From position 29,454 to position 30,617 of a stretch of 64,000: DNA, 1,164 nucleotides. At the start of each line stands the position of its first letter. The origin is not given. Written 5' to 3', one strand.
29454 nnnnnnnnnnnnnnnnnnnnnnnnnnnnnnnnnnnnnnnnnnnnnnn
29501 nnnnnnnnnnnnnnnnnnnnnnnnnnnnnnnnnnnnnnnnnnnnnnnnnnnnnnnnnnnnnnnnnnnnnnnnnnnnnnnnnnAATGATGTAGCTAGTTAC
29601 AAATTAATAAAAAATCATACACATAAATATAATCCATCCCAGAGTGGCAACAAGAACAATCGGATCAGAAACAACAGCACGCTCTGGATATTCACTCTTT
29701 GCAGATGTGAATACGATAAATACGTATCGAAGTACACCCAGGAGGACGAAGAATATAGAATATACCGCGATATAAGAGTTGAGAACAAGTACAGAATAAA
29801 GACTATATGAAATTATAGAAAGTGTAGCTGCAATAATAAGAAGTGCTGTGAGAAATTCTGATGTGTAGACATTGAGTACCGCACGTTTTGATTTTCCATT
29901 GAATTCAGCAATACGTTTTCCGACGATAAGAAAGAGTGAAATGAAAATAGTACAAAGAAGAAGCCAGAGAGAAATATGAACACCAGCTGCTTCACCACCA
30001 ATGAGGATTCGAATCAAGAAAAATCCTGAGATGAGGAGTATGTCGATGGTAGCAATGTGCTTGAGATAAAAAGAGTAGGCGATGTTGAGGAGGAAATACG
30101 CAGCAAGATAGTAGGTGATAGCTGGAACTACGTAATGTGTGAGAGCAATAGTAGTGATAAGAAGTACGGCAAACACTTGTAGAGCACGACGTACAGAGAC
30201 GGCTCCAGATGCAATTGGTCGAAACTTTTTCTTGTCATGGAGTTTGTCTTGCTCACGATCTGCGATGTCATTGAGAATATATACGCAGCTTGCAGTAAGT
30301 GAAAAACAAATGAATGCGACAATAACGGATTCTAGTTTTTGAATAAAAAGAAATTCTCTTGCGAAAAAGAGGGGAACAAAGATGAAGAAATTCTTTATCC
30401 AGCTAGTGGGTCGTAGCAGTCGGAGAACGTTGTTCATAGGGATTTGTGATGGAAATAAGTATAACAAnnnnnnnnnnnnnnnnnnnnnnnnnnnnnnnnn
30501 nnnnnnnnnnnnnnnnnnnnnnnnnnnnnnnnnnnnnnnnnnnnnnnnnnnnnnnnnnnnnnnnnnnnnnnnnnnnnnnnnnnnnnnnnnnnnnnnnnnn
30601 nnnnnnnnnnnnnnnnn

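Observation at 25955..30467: Candidate polyprenyl-phospho-pentose (DPPR/DPA-like) lipid-linked sugar donor module outside Actinobacteria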

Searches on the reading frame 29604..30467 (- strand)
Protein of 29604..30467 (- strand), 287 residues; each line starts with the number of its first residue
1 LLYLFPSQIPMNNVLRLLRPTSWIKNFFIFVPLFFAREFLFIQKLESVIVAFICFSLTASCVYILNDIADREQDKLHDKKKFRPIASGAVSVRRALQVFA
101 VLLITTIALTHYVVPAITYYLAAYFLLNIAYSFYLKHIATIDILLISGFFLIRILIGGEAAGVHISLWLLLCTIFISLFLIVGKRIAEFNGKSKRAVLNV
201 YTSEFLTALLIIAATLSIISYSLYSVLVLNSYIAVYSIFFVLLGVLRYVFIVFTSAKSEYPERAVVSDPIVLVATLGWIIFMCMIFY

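Call 3: search_protein_families(library=pfam, proteins=[window:29604-30467:-], max_evalue=0.01)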
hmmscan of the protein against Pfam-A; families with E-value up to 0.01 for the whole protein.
window:29604-30467:- (287 aa): 1 family
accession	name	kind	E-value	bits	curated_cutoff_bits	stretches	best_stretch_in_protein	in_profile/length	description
PF01040.23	UbiA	-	2.6e-22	79.8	34.2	1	46-253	20-233/250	UbiA prenyltransferase family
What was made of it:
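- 29604..30437 (-): Polyprenyl-phosphate 5-phosphoribosyltransferase (UbiA superfamily, DPPRS/PPPRS clade). The ATG start at 30437 gives 277 aa; an upstream in-frame TTG at 30467 gives 287 aa. Pfam UbiA 79.8 bits (call 3).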

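Call 4: search_protein_families(library=ncbifam, proteins=[window:29604-30467:-], max_evalue=0.01)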
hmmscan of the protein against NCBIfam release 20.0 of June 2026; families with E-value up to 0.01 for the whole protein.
window:29604-30467:- (287 aa): 15 families
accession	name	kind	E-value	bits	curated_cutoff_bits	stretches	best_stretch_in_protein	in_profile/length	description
NF008977.0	PRK12324.1-2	equivalog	1.6e-59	201.8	234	1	12-286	3-287/297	decaprenyl-phosphate phosphoribosyltransferase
NF008978.0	PRK12324.1-4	equivalog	2.6e-58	197.5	207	1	12-287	33-320/322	decaprenyl-phosphate phosphoribosyltransferase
NF006088.0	PRK08238.1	equivalog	2.3e-53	181.6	351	1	7-235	188-415/482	UbiA family prenyltransferase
NF008976.0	PRK12324.1-1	equivalog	1.4e-46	159.3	474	1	12-282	19-299/306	decaprenyl-phosphate phosphoribosyltransferase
NF009523.0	PRK12884.1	equivalog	1.1e-10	41.2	269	1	11-283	4-274/279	prenyltransferase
NF005742.0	PRK07566.1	equivalog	2.4e-09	36.8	313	1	11-132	28-150/315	chlorophyll synthase ChlG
TIGR01474.1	ubiA_proteo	equivalog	6.8e-08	32.3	275.45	1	40-210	35-204/282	4-hydroxybenzoate octaprenyltransferase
TIGR01473.1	cyoE_ctaB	equivalog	3.1e-07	30.4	210.3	1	43-251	32-246/281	heme o synthase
TIGR01476.1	chlor_syn_BchG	subfamily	1.5e-06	27.9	212.3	1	15-132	4-123/283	(bacterio)chlorophyll synthase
TIGR02056.1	ChlG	equivalog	2.3e-06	27.4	436.45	1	15-113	20-119/306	chlorophyll synthase ChlG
NF003349.0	PRK04375.1-2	equivalog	2.8e-06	26.8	246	1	44-166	57-181/318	heme o synthase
NF009521.0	PRK12882.1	equivalog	3.5e-06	26.4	296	1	12-250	6-244/280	geranylgeranylglycerol-phosphate geranylgeranyltransferase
NF045897.1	SCO3242_trans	equivalog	3.6e-05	23.5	260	1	64-113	49-96/287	SCO3242 family prenyltransferase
NF003348.0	PRK04375.1-1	equivalog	4.5e-05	23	285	1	15-145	7-138/292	heme o synthase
NF009514.0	PRK12873.1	equivalog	7e-05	22.3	246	1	51-110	51-111/297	4-hydroxybenzoate polyprenyltransferase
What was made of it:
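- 29604..30437 (-): NCBIfam DPPRS models NF008977 201.8 bits and NF008978 197.5 bits, against 41 bits or less for other UbiA subfamilies (call 4).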

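Call 8: find_homologous_proteins(query=window:29604-30467:-, max_evalue=1e-10)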
Query window:29604-30467:- (287 aa): 763 proteins with E <= 1e-10 among 5784 candidates; the best 120 are listed.
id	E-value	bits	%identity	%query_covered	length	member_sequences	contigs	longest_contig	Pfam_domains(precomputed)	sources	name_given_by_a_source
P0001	2.3e-166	570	100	97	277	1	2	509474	PF01040.24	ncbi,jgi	ncbi:MAG: hypothetical protein RL094_248 [Candidatus Parcubacteria bacterium]|jgi:4-hydroxybenzoate 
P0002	1.3e-95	338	61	97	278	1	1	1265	PF01040.24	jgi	jgi:4-hydroxybenzoate polyprenyltransferase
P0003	1.3e-94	335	58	97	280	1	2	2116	PF01040.24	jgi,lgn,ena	-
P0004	1.0e-93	332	59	95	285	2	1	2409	PF01040.24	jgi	jgi:4-hydroxybenzoate polyprenyltransferase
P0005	6.3e-93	329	60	95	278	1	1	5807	PF01040.24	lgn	-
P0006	7.7e-93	329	58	97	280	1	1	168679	PF01040.24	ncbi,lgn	-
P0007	2.2e-92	328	59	97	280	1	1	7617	PF01040.24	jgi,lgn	jgi:4-hydroxybenzoate polyprenyltransferase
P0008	7.3e-92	326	58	97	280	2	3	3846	PF01040.24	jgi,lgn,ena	jgi:4-hydroxybenzoate polyprenyltransferase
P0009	1.2e-91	325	60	97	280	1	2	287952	PF01040.24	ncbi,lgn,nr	ncbi:MAG: UbiA family prenyltransferase [Patescibacteria group bacterium]|nr:UbiA family prenyltrans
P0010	1.8e-91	325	58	95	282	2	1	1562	PF01040.24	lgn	-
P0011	1.8e-91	325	58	96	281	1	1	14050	PF01040.24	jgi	jgi:4-hydroxybenzoate polyprenyltransferase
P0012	3.4e-91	324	61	95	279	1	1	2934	PF01040.24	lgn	-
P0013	3.7e-91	324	59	95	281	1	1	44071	PF01040.24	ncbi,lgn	-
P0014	4.4e-91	323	58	97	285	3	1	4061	PF01040.24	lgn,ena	-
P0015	5.7e-91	323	58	96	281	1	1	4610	PF01040.24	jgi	jgi:4-hydroxybenzoate polyprenyltransferase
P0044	3.8e-79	284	52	94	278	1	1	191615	PF01040.24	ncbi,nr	ncbi:MAG: UbiA prenyltransferase family protein [bacterium]|nr:UbiA prenyltransferase family protein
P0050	1.2e-75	273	51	97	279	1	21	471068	PF01040.24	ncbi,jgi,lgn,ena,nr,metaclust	ncbi:decaprenyl-phosphate phosphoribosyltransferase [Candidatus Peregrinibacteria bacterium]|jgi:4-h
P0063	3.6e-69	252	48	95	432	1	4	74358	PF01040.24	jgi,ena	-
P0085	3.4e-57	212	41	95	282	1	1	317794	PF01040.24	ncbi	-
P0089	1.7e-56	210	42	97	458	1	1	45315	PF01040.24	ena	-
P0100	7.2e-55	205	42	95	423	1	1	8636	PF01040.24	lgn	-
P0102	9.7e-55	204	40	97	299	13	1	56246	PF01040.24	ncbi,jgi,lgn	-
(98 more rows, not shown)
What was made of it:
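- JGI's automatic annotation calls many homologues '4-hydroxybenzoate polyprenyltransferase' (call 8).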

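Call 10: search_solved_structures(query=window:29604-30467:-, max_evalue=1, show_alignments=1)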
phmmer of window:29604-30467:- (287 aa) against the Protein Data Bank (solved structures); distinct sequences matched with E-value up to 1: 4.
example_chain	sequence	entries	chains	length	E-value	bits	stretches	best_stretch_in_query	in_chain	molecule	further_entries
8j8j_D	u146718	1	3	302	1.4e-41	146.2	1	12-280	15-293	Decaprenyl-phosphate phosphoribosyltransferase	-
8j8k_A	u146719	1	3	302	5.1e-32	114.8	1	12-280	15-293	Decaprenyl-phosphate phosphoribosyltransferase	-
9sas_C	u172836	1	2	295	4e-06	30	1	15-111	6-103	Chlorophyll a synthase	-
9sau_C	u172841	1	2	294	4e-06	29.9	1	15-111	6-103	Chlorophyll a synthase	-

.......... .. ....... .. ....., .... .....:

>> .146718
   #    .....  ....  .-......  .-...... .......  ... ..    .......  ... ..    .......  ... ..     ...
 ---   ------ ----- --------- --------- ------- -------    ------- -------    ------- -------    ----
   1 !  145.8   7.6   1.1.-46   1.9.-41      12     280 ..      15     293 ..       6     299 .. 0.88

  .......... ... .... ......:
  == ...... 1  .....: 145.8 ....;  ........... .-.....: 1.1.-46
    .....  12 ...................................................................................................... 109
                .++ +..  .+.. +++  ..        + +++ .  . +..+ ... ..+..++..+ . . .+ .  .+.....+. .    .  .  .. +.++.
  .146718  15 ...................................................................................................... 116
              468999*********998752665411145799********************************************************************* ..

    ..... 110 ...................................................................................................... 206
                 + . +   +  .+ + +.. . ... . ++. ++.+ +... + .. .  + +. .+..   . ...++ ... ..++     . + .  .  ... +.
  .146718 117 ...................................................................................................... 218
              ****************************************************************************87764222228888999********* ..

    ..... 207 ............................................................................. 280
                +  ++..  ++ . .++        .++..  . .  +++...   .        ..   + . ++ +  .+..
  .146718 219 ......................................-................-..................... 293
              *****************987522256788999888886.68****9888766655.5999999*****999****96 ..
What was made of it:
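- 29604..30437 (-): PDB 8j8j Rv3806c E 1.4e-41 (call 10).
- Rv3806c is the top PDB hit at E 1.4e-41 (call 10).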

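Call 28: find_encoding_contigs(protein=P0050, flank=8000, max_places=2)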
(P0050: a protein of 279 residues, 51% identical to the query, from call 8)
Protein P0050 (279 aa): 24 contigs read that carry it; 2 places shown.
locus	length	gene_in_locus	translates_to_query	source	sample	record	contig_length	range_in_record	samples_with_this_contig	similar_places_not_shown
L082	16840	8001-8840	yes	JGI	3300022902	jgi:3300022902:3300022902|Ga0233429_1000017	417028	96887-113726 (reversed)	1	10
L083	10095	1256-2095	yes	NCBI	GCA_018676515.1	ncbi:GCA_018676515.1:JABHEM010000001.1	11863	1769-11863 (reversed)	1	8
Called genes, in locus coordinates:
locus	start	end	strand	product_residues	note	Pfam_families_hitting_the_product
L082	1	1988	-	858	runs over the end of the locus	PF13231:PMT_2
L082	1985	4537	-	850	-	-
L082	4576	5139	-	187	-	-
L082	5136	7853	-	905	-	-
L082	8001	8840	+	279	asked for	PF01040:UbiA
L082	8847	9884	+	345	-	PF01073:3Beta_HSD, PF01370:Epimerase, PF02719:Polysacc_synt_2, PF04321:RmlD_sub_bind, PF05368:NmrA (weak), PF13460:NAD_binding_10, PF16363:GDP_Man_Dehyd, PF07993:NAD_binding_4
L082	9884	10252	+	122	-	PF00892:EamA (weak)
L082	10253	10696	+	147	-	PF09419:PGP_phosphatase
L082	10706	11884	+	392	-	PF00535:Glycos_transf_2, PF13641:Glyco_tranf_2_3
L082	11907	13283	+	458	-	PF13727:CoA_binding_3, PF02397:Bac_transf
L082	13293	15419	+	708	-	PF04932:Wzy_C, PF07719:TPR_2 (faint), PF13181:TPR_8 (faint)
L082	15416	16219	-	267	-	PF02254:TrkA_N (faint), PF03435:Sacchrp_dh_NADP (weak), PF03446:NAD_binding_2, PF03807:F420_oxidored, PF14748:P5CR_dimer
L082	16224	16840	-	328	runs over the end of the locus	PF07136:DUF1385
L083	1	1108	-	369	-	?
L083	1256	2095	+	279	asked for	PF01040:UbiA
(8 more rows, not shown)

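Call 29: find_encoding_contigs(protein=P0009, flank=8000, max_places=2)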
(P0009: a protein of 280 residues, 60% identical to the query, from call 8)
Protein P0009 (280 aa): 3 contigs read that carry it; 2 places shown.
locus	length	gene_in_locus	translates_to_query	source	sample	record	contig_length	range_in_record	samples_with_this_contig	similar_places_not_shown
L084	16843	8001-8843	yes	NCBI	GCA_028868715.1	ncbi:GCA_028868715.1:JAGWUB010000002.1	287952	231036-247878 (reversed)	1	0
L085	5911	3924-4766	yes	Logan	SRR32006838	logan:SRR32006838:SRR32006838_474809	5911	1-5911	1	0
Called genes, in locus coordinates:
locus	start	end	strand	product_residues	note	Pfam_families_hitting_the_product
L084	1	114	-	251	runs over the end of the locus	PF13739:PdaC, PF11738:DUF3298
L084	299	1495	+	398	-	-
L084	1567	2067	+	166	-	-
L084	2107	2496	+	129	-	PF00903:Glyoxalase, PF22677:Ble-like_N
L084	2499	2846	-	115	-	-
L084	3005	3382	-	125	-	-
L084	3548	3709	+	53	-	-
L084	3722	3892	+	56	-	-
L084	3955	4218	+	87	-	PF02583:Trns_repr_metal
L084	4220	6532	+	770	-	PF00403:HMA, PF08282:Hydrolase_3 (faint), PF00122:E1-E2_ATPase, PF00702:Hydrolase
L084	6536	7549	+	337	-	PF00403:HMA, PF13386:DsbD_2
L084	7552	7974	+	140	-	PF13473:Cupredoxin_1 (weak)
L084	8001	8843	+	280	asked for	PF01040:UbiA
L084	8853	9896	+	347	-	PF01073:3Beta_HSD, PF01370:Epimerase, PF02719:Polysacc_synt_2, PF04321:RmlD_sub_bind, PF05368:NmrA (weak), PF13460:NAD_binding_10, PF16363:GDP_Man_Dehyd, PF07993:NAD_binding_4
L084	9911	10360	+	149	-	PF09419:PGP_phosphatase (weak)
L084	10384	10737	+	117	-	PF10639:TMEM234 (faint)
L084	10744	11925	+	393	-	-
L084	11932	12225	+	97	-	-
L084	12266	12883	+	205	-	PF02589:LUD_dom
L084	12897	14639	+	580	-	PF00664:ABC_membrane, PF00005:ABC_tran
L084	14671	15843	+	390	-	-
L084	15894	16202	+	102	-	-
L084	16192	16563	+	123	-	PF01219:DAGK_prokar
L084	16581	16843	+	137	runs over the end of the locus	-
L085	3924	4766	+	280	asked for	PF01040:UbiA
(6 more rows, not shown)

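Call 30: find_encoding_contigs(protein=P0085, flank=8000, max_places=2)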
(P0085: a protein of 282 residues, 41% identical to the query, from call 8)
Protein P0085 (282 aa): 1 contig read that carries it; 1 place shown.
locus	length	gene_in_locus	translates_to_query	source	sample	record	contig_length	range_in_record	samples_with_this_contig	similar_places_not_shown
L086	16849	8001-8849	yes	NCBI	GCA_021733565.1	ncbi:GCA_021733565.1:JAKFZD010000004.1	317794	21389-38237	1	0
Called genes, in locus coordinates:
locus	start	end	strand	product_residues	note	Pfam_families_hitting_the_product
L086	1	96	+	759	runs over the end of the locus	PF03477:ATP-cone, PF00317:Ribonuc_red_lgN, PF02867:Ribonuc_red_lgC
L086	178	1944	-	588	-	-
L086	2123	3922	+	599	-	PF01558:POR, PF01855:POR_N, PF02780:Transketolase_C (weak), PF17147:PFOR_II (weak)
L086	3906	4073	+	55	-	-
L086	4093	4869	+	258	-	PF02775:TPP_enzyme_C, PF12367:PFO_beta_C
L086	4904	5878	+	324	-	PF01368:DHH, PF02272:DHHA1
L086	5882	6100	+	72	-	PF13370:Fer4_13, PF13459:Fer4_15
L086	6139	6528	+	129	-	PF09969:DUF2203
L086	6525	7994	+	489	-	PF02789:Peptidase_M17_N, PF00883:Peptidase_M17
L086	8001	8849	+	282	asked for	PF01040:UbiA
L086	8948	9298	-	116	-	PF00893:Multi_Drug_Res (faint), PF00892:EamA (weak)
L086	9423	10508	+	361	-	PF01926:MMR_HSR1, PF02421:FeoB_N, PF06071:YchF-GTPase_C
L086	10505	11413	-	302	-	-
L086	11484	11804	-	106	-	PF01541:GIY-YIG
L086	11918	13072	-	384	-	PF00817:IMS, PF11798:IMS_HHH (weak), PF21999:IMS_HHH_1 (weak), PF11799:IMS_C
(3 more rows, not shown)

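Call 34: search_protein_families(library=pfam, proteins=[P0089, P0063, P0100], max_evalue=0.01)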
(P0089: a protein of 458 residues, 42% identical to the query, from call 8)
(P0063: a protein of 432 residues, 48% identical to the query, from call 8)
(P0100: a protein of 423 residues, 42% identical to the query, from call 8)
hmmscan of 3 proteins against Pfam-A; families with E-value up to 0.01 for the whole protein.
P0089 (458 aa): 1 family
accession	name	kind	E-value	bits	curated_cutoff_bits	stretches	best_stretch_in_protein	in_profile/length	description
PF01040.23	UbiA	-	3.8e-21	75.9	34.2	1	189-415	14-234/250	UbiA prenyltransferase family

P0063 (432 aa): 3 families
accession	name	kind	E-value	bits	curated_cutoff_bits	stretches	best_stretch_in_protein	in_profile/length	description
PF01040.23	UbiA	-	1.8e-19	70.4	34.2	1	188-400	18-236/250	UbiA prenyltransferase family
PF09419.16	PGP_phosphatase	-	0.0014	18.7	20.4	1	17-121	43-161/168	Mitochondrial PGP phosphatase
PF01484.22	Col_cuticle_N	-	0.0061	17.1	23.5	1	190-230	3-43/50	Nematode cuticle collagen N-terminal domain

P0100 (423 aa): 1 family
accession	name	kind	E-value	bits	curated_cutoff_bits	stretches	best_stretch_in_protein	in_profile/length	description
PF01040.23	UbiA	-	2.4e-27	96.2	34.2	1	171-397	13-244/250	UbiA prenyltransferase family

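Call 35: search_dna_similar(query=window:29604-30437:-, collection=phages, mode=protein, max_evalue=0.00001, max_rows=15)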
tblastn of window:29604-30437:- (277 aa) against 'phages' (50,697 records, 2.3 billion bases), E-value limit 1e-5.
Records with a match: 1; places in all: 1; records where one place covers at least 80% of the query: 1.
Best place of each record, by identity: <60% 1.
By first word of the organism name: Bacteriophage 1.
By host as written in the record: - 1.
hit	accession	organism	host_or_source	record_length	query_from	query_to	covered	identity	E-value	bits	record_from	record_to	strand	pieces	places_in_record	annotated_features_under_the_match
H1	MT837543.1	Bacteriophage sp.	human fecal samples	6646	1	277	100%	36.1%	6e-41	155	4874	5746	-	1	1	record has no annotation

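Call 39: search_protein_families(library=ncbifam, proteins=[P0089, P0063, P0100], max_evalue=0.00001)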
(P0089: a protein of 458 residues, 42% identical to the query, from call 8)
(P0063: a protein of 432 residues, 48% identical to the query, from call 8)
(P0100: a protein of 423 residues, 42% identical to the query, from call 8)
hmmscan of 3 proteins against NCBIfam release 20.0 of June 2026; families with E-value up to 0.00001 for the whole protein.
P0089 (458 aa): 7 families
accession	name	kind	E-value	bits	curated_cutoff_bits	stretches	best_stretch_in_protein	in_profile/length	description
NF008977.0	PRK12324.1-2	equivalog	4.1e-82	275.9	234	1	163-449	4-289/297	decaprenyl-phosphate phosphoribosyltransferase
NF008978.0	PRK12324.1-4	equivalog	6.7e-66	222.4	207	1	163-448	34-320/322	decaprenyl-phosphate phosphoribosyltransferase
NF006088.0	PRK08238.1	equivalog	3.5e-60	204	351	1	162-424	193-457/482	UbiA family prenyltransferase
NF008976.0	PRK12324.1-1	equivalog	8e-45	153.5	474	1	163-448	20-304/306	decaprenyl-phosphate phosphoribosyltransferase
TIGR01473.1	cyoE_ctaB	equivalog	5.5e-09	36.2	210.3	1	165-322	4-165/281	heme o synthase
NF009523.0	PRK12884.1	equivalog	5.4e-08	32.4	269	1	164-321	7-160/279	prenyltransferase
TIGR01474.1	ubiA_proteo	equivalog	7e-08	32.3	275.45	1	190-313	36-157/282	4-hydroxybenzoate octaprenyltransferase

P0063 (432 aa): 9 families
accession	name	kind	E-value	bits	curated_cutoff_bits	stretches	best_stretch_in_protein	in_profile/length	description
NF008977.0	PRK12324.1-2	equivalog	2.9e-63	214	234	1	159-429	6-286/297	decaprenyl-phosphate phosphoribosyltransferase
NF008978.0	PRK12324.1-4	equivalog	7.7e-57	192.7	207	1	156-427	32-316/322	decaprenyl-phosphate phosphoribosyltransferase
NF006088.0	PRK08238.1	equivalog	3.8e-49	167.6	351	1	153-341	190-378/482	UbiA family prenyltransferase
NF008976.0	PRK12324.1-1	equivalog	6.2e-45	153.9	474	1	153-425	15-298/306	decaprenyl-phosphate phosphoribosyltransferase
TIGR01668.1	YqeG_hyp_ppase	hypoth_equivalog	3.2e-08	33.3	89.1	1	11-138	23-150/170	YqeG family HAD IIIA-type phosphatase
TIGR01475.1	ubiA_other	subfamily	5e-07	29.5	180.8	1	172-324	20-169/282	UbiA-like polyprenyltransferase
TIGR01662.1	HAD-SF-IIIA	subfamily_domain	5.9e-07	29.7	44.6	1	17-124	2-139/141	HAD-IIIA family hydrolase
NF009523.0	PRK12884.1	equivalog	7.2e-07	28.7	269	1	190-320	37-162/279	prenyltransferase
TIGR01474.1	ubiA_proteo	equivalog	1.8e-06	27.6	275.45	1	160-276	6-127/282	4-hydroxybenzoate octaprenyltransferase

P0100 (423 aa): 15 families
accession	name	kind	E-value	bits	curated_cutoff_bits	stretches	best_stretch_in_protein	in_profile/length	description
NF008978.0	PRK12324.1-4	equivalog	1.6e-56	191.6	207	1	147-422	35-321/322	decaprenyl-phosphate phosphoribosyltransferase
NF008977.0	PRK12324.1-2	equivalog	5e-55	187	234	1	145-422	3-290/297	decaprenyl-phosphate phosphoribosyltransferase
NF008976.0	PRK12324.1-1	equivalog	1.7e-42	145.9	474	1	147-415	21-298/306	decaprenyl-phosphate phosphoribosyltransferase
NF006088.0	PRK08238.1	equivalog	6.6e-41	140.5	351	1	146-404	194-464/482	UbiA family prenyltransferase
NF009523.0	PRK12884.1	equivalog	2.6e-13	49.8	269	1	181-311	39-166/279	prenyltransferase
TIGR01474.1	ubiA_proteo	equivalog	4.1e-10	39.6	275.45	1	157-315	14-176/282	4-hydroxybenzoate octaprenyltransferase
TIGR01473.1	cyoE_ctaB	equivalog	1.2e-09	38.4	210.3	1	155-420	11-274/281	heme o synthase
NF005742.0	PRK07566.1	equivalog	3e-09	36.4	313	1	146-306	30-198/315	chlorophyll synthase ChlG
TIGR01475.1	ubiA_other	subfamily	5.8e-09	35.8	180.8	1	163-379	22-241/282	UbiA-like polyprenyltransferase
TIGR01668.1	YqeG_hyp_ppase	hypoth_equivalog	1.9e-07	30.8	89.1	1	18-122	26-138/170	YqeG family HAD IIIA-type phosphatase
NF041585.1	MqnP_Cj_Hp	exception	5.1e-07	29.5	375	1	170-315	34-175/281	menaquinone biosynthesis prenyltransferase MqnP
NF009521.0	PRK12882.1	equivalog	5.4e-07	29.1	296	1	166-280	23-139/280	geranylgeranylglycerol-phosphate geranylgeranyltransferase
NF009609.0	PRK13106.1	equivalog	8.5e-07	28.6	349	1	173-294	44-164/301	prenyltransferase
NF003349.0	PRK04375.1-2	equivalog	1.1e-06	28.1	246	1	182-277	62-160/318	heme o synthase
TIGR01476.1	chlor_syn_BchG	subfamily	1.2e-06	28.2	212.3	1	148-265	4-124/283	(bacterio)chlorophyll synthase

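Call 40: get_annotated_region(hit=H1, flank=6000)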
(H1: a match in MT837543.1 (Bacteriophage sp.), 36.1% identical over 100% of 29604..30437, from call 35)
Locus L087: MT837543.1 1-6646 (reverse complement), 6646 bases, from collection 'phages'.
description: UNVERIFIED: Bacteriophage sp. clone scaffold_5080 genomic sequence.
organism: Bacteriophage sp. (NCBI taxid 38018)
taxonomy: Viruses
host: -; source: human fecal samples; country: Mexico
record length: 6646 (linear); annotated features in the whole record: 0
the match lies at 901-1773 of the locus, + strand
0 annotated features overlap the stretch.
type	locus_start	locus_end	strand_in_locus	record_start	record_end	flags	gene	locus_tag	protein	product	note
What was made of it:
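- Tried and rejected: The phage collection gave one unannotated gut contig (calls 35, 40).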
